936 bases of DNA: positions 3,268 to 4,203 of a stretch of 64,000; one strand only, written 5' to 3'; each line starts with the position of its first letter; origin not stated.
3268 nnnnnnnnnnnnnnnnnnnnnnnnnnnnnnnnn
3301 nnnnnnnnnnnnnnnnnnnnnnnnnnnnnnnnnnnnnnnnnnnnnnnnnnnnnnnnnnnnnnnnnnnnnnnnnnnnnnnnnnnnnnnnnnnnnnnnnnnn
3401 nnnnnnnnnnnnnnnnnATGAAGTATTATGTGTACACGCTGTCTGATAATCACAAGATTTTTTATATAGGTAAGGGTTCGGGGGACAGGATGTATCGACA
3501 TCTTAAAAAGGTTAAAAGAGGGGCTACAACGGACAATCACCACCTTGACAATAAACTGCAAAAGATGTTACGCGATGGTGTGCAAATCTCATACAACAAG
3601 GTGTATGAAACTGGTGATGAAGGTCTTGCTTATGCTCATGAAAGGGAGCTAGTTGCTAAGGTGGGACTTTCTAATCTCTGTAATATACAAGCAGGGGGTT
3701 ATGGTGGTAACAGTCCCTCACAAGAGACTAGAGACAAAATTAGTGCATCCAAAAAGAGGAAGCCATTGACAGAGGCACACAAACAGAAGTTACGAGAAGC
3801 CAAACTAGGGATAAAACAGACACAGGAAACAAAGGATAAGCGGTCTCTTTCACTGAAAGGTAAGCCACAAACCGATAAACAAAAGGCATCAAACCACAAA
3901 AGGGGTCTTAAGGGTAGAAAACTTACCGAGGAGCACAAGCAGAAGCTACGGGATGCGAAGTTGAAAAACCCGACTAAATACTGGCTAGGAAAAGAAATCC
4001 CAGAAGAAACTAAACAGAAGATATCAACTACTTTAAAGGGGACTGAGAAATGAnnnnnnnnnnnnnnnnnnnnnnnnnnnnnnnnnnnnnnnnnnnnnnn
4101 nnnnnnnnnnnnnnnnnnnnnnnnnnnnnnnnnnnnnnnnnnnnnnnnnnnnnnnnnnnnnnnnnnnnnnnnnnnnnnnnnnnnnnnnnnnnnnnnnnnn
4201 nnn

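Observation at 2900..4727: Nucleotidyltransferase gene split into two ORFs by a free-standing GIY-YIG homing endonuclease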

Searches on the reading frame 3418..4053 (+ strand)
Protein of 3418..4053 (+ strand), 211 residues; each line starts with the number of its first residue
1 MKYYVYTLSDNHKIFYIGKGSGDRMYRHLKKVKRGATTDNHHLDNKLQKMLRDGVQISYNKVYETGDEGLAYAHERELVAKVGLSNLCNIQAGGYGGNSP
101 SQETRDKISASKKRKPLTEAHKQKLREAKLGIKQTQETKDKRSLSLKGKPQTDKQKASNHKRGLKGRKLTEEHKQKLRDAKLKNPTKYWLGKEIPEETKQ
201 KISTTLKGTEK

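Call 3: search_protein_families(library=pfam, proteins=[window:3418-4053:+], max_evalue=0.1)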
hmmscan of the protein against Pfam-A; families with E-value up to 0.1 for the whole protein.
window:3418-4053:+ (211 aa): 2 families
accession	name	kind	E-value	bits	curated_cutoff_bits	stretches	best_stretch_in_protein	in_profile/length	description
PF22945.2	LEM-3_GIY-YIG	-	3.1e-12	47.2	27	1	13-107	26-121/151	LEM-3-like GIY-YIG domain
PF07460.16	NUMOD3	-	6.4e-10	39.2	20.4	1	166-203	1-37/37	NUMOD3 motif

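Call 4: search_protein_families(library=phrogs, proteins=[window:3418-4053:+], max_evalue=0.01)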
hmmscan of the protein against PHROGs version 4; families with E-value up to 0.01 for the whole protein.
window:3418-4053:+ (211 aa): 5 families
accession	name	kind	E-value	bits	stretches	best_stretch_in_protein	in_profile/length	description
phrog_314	-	DNA, RNA and nucleotide metabolism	3e-20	73.7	1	1-192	177-341/574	homing endonuclease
phrog_5356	-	unknown function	1.4e-09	38.7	1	1-93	14-108/255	-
phrog_22377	-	DNA, RNA and nucleotide metabolism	0.0029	18.3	0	2-31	6-35/154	restriction endonuclease II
phrog_30235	-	unknown function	0.0053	17.6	0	2-36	15-49/184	-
phrog_32884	-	unknown function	0.0078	17.7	1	101-143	18-60/71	-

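Call 16: search_dna_similar(query=window:3418-4050:+, collection=phages, mode=protein, max_rows=40)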
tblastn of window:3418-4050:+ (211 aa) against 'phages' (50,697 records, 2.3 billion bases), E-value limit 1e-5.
Records with a match: 18; places in all: 18; records where one place covers at least 80% of the query: 6.
Best place of each record, by identity: <60% 18.
By first word of the organism name: Burkholderia 3; Rhizobium 3; Bacillus 3; Enterococcus 2; Synechococcus 2; Erwinia 2; Vibrio 1; Acinetobacter 1; Caudoviricetes 1.
By host as written in the record: Burkholderia cenocepacia 2; Enterococcus faecium 2; Synechoccus sp. 2; Erwinia amylovora 2; Bacillus megaterium 2; - 2; Rhizobium etli T3_14 1; Bacillus thuringiensis kurstaki 1; and 4 more.
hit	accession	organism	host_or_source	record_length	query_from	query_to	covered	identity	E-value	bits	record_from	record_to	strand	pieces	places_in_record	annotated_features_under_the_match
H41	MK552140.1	Burkholderia phage BcepSaruman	Burkholderia cenocepacia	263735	4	193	90%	31.9%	5e-13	73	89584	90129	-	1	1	putative homing endonuclease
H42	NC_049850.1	Burkholderia phage BcepSaruman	Burkholderia cenocepacia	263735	4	193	90%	31.9%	5e-13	73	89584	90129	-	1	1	putative homing endonuclease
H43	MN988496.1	Rhizobium phage RHph_TM3_3_14B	Rhizobium etli T3_14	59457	1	187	89%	30.0%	2e-6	53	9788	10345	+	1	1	Seg-like homing endonuclease protein | hypothetical protein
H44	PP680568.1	Enterococcus phage VRE9_2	Enterococcus faecium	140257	1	180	85%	30.2%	8e-6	52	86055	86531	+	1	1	homing endonuclease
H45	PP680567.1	Enterococcus phage VRE9_1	Enterococcus faecium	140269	1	180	85%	30.2%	8e-6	52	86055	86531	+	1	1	homing endonuclease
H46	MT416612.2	Bacillus phage YungSlug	Bacillus thuringiensis kurstaki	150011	3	185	87%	29.2%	7e-6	52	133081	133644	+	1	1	endonuclease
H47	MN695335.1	Synechococcus phage B23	Synechoccus sp.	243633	2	164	77%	30.8%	4e-8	58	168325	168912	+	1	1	hypothetical protein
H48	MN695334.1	Synechococcus phage B3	Synechoccus sp.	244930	2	164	77%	30.8%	4e-8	58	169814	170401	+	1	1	hypothetical protein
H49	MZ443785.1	Erwinia phage pEa_SNUABM_22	Erwinia amylovora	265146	2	162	76%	30.0%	2e-6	53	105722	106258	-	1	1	hypothetical protein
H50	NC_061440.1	Erwinia phage pEa_SNUABM_22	Erwinia amylovora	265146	2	162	76%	30.0%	2e-6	53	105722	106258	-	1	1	hypothetical protein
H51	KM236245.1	Bacillus phage Mater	Bacillus megaterium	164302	4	156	73%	28.9%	3e-8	59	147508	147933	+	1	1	hypothetical protein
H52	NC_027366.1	Bacillus phage Mater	Bacillus megaterium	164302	4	156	73%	28.9%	3e-8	59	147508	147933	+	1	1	hypothetical protein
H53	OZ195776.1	Vibrio phage D479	Seawater and oysters mix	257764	62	188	60%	32.4%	6e-6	52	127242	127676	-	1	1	homing endonuclease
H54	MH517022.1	Acinetobacter phage SH-Ab 15599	Acinetobacter baumannii 15599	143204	1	126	60%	32.6%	9e-7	54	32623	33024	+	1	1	hypothetical protein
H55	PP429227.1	Rhizobium phage IG49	Agrobacterium radiobacter PL17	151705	77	184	51%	37.7%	4e-6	52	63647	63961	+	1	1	hypothetical protein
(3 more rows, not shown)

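Call 78: find_homologous_proteins(query=window:3418-4050:+, max_evalue=1e-8)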
Query window:3418-4050:+ (211 aa): 97 proteins with E <= 1e-8 among 1819 candidates.
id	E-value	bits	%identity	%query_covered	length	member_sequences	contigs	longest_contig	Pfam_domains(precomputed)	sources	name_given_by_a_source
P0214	1.1e-131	455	100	100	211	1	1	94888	PF07460.17,PF22945.3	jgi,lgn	jgi:hypothetical protein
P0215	4.6e-59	218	54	98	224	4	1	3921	PF07460.17,PF22945.3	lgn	-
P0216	4.9e-59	218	53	98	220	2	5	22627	PF07460.17,PF22945.3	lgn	-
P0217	9.5e-59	217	53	97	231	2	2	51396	PF07460.17,PF22945.3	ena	-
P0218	2.5e-58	216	53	98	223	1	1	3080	PF07460.17,PF22945.3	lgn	-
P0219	1.1e-57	213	57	87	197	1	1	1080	PF07460.17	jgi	jgi:hypothetical protein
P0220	4.0e-57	212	51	99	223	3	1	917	PF07460.17,PF22945.3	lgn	-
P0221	4.2e-57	212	52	97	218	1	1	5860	PF07460.17,PF22945.3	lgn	-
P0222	2.1e-56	209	49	99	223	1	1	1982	PF07460.17,PF22945.3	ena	-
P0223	4.0e-56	208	52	99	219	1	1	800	PF07460.17,PF22945.3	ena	-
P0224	1.8e-55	206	51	99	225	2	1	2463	PF07460.17,PF22945.3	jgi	-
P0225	3.2e-55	205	48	97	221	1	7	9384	PF07460.17,PF22945.3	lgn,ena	-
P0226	4.1e-54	202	50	98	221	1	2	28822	PF07460.17,PF22945.3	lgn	-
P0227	3.8e-53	199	52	97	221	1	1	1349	PF07460.17,PF22945.3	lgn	-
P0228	6.1e-53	198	50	98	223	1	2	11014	PF07460.17,PF22945.3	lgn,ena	-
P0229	1.4e-47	181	50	87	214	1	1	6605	PF22945.3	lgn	-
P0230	4.7e-46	176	48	86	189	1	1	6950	PF07460.17,PF22945.3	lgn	-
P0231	8.5e-46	175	52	86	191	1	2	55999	PF07460.17,PF22945.3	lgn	-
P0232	8.4e-45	171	49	85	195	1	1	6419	PF22945.3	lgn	-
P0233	4.9e-44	169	48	85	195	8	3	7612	PF07460.17,PF22945.3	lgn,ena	-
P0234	3.7e-43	166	49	85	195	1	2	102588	PF07460.17,PF22945.3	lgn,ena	-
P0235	6.6e-43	165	48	86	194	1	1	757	PF07460.17,PF22945.3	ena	-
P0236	1.4e-40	158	46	97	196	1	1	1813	PF22945.3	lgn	-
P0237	3.8e-29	120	39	98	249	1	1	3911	PF22945.3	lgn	-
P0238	8.6e-26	109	42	99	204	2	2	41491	PF07460.17,PF22945.3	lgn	-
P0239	3.1e-24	104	38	85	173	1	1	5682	PF07460.17,PF22945.3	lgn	-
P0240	7.1e-23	100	36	99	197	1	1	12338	PF07460.17,PF22945.3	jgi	jgi:hypothetical protein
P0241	5.2e-22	97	42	71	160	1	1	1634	PF22945.3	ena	-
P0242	4.2e-20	91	39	85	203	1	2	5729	PF07460.17,PF22945.3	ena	-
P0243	2.0e-19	89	35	96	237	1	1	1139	PF07460.17,PF22945.3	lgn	-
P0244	3.2e-19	88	36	83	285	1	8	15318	PF07460.17,PF22945.3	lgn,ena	-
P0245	1.4e-16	79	37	99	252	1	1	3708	PF07460.17,PF22945.3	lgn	-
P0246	2.0e-16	79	45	45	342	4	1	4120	PF07460.17,PF22945.3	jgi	-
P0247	2.2e-16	79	36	97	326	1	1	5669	PF22945.3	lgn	-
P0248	7.1e-16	77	39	80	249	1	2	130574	PF07460.17,PF22945.3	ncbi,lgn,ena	-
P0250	7.7e-15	74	32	98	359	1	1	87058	PF07460.17,PF22945.3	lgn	-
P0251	9.1e-15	73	35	84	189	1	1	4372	PF07460.17,PF22945.3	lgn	-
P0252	2.5e-14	72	36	85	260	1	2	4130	PF22945.3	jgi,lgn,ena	-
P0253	3.8e-14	71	38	63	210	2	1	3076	PF22945.3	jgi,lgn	-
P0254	5.2e-14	71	28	96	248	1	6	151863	PF22945.3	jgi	jgi:hypothetical protein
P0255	6.4e-14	71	43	42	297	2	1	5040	PF07460.17,PF22945.3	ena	-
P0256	1.4e-13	70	32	96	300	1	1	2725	PF07460.17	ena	-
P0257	2.9e-13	69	33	99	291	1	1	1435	PF07460.17,PF22945.3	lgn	-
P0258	3.0e-13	68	36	74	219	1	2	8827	PF07460.17,PF22945.3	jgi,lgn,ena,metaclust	metaclust:\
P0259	3.3e-13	68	40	57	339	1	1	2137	PF07460.17,PF01541.31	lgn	-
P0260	6.0e-13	68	47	44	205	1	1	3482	PF22945.3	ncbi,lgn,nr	ncbi:MAG: GIY-YIG nuclease family protein [Candidatus Parcubacteria bacterium]|nr:GIY-YIG nuclease f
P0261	7.8e-13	67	28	95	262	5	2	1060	PF07460.17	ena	-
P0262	9.9e-13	67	39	71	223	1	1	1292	PF22945.3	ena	-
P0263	1.9e-12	66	39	67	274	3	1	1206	PF07460.17,PF22945.3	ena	-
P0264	2.5e-12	65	39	53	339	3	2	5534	PF07460.17,PF01541.31,PF07453.20,PF22083.3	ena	-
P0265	4.4e-12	65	31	95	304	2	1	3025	PF07460.17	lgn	-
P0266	6.7e-12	64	32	70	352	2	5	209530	PF22945.3,PF22083.3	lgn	-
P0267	7.4e-12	64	34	98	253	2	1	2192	PF07460.17,PF22945.3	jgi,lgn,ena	jgi:hypothetical protein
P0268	8.2e-12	64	32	99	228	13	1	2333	PF07460.17,PF22945.3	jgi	-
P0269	8.6e-12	64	36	66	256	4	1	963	PF22945.3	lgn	-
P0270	8.6e-12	64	35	86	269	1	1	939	PF07460.17,PF22945.3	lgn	-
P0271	1.2e-11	63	36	86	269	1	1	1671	PF07460.17,PF22945.3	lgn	-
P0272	1.5e-11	63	34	83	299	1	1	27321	PF07460.17,PF01541.31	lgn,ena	-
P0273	1.8e-11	63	33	97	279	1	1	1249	PF22945.3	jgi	-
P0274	2.3e-11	62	32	99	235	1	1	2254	PF07460.17,PF22945.3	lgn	-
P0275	3.3e-11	62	35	99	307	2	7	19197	PF07460.17,PF22945.3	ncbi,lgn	-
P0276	5.9e-11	61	67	23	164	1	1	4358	PF07460.17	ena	-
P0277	7.3e-11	61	33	91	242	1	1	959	PF07460.17,PF22945.3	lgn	-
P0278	9.2e-11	60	40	55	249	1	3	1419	PF22945.3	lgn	-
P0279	1.0e-10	60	37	62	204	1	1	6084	PF22945.3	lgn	-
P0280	1.9e-10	59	32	80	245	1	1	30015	PF22945.3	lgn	-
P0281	1.9e-10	59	36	97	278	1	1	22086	PF07460.17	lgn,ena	-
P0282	2.0e-10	59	32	99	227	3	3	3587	PF07460.17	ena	-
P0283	3.2e-10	59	31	95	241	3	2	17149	PF07460.17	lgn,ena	-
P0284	3.7e-10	58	67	23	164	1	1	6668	PF07460.17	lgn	-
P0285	4.0e-10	58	28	99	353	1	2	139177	PF07460.17,PF22945.3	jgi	jgi:hypothetical protein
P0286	5.1e-10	58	32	82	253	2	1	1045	PF07460.17,PF22945.3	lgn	-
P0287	6.7e-10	58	27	96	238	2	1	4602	PF07460.17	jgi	-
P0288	7.7e-10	57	32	76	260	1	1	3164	PF07460.17,PF22945.3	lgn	-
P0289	8.9e-10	57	29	87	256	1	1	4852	PF07460.17,PF22945.3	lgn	-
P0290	1.3e-9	57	28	99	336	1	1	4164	PF07460.17,PF22945.3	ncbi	-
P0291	1.3e-9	57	39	51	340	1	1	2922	PF07460.17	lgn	-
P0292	1.3e-9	57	30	95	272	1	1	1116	PF22945.3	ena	-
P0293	1.6e-9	56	31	95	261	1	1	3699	PF07460.17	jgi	jgi:hypothetical protein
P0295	1.7e-9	56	33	75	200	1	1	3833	PF07460.17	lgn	-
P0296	1.7e-9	56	30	83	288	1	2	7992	PF07460.17,PF22945.3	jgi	-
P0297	2.4e-9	56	71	15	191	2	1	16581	PF07460.17,PF01541.31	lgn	-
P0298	2.6e-9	56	31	85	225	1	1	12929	PF07460.17,PF22945.3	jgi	jgi:hypothetical protein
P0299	2.8e-9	56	67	22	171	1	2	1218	PF07460.17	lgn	-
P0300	3.6e-9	55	30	87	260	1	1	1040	PF22945.3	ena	-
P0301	4.7e-9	55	37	72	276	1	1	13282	PF07460.17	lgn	-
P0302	4.8e-9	55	40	52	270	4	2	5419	PF07460.17,PF01541.31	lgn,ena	-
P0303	5.1e-9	55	32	84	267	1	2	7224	PF22945.3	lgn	-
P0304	5.5e-9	55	36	63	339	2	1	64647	PF07460.17,PF01541.31,PF07453.20,PF22083.3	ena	-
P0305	5.6e-9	55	35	97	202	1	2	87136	PF07460.17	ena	-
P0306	5.6e-9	55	31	84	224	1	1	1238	PF07460.17,PF22945.3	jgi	-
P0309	8.3e-9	54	32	98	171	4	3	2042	PF07460.17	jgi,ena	jgi:hypothetical protein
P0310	9.5e-9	54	32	92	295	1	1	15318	PF07460.17,PF22945.3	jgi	jgi:hypothetical protein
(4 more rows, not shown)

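Call 82: find_related_loci(query=A8, collection=viral_contigs, flank=2500)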
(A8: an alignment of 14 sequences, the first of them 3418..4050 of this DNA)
Query A8 (211 aa) in viral_contigs; peptide patterns used: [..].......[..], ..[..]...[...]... (x = any residue, [..] = any of these).
599 stretches matched a pattern (row limit reached: there are more); 370 encode a relative of the query (tblastn E <= 1e-3); the best 80 are kept; 80 distinct loci.
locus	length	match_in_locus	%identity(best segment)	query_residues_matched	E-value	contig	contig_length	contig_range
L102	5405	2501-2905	41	1-124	7e-26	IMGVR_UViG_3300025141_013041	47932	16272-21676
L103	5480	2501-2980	40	3-163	1e-25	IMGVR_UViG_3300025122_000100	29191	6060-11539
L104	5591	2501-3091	33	1-211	2e-25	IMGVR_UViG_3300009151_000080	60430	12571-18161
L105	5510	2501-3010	37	4-181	5e-24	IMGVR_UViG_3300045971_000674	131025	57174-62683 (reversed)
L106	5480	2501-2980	33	3-180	3e-22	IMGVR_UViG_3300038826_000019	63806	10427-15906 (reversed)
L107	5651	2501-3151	30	2-208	8e-21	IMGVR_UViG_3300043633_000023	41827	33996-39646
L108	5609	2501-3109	33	2-208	2e-20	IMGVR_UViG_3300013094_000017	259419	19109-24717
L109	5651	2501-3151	33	3-183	2e-19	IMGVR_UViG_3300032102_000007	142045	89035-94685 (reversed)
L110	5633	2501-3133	33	1-208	2e-19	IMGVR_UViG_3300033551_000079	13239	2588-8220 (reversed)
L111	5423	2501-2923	33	2-148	1e-18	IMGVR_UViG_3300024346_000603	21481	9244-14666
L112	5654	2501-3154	30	1-209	7e-18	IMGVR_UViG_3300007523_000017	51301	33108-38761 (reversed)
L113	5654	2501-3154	30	1-209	7e-18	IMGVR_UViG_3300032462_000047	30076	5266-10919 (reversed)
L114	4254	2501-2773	43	3-94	1e-17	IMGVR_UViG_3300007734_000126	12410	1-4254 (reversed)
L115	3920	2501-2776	42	2-94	2e-17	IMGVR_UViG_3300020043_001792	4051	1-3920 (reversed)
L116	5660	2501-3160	31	4-211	4e-17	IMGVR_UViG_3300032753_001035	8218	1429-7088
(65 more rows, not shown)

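Call 84: find_encoding_contigs(protein=P0217, flank=3000, max_places=2)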
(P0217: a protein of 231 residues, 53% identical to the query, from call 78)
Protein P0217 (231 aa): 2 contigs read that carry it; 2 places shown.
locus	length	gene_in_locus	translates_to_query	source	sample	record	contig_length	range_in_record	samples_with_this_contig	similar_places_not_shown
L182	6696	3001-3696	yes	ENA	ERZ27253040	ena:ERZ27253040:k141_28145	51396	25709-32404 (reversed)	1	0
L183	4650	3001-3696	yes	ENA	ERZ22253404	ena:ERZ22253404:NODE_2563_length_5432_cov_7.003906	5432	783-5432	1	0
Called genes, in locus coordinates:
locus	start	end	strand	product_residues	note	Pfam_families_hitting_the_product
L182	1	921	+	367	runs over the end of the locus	PF00154:RecA_N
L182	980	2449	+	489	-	PF05265:DUF723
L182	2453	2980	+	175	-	PF10127:RlaP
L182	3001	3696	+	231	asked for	PF22945:LEM-3_GIY-YIG, PF07460:NUMOD3 (faint)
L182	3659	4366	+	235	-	-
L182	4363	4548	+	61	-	-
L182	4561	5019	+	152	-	-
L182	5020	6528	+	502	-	PF21241:UvsW_N, PF00270:DEAD, PF04851:ResIII, PF16203:ERCC3_RAD25_C (weak), PF00271:Helicase_C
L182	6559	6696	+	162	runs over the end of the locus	-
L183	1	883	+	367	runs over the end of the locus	PF00154:RecA_N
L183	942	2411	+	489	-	PF05265:DUF723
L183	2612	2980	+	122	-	PF10127:RlaP (weak)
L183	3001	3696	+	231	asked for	PF22945:LEM-3_GIY-YIG, PF07460:NUMOD3 (faint)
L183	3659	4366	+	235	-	-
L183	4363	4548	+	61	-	-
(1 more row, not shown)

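Call 88: search_protein_families(library=ncbifam, proteins=[window:3418-4050:+], max_evalue=0.05)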
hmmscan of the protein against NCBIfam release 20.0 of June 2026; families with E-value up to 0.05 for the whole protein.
window:3418-4050:+ (211 aa): 1 family
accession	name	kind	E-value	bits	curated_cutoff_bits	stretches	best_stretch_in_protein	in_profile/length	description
TIGR01453.1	grpIintron_endo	subfamily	0.00011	22.3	56.05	0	5-203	4-157/215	group I intron endonuclease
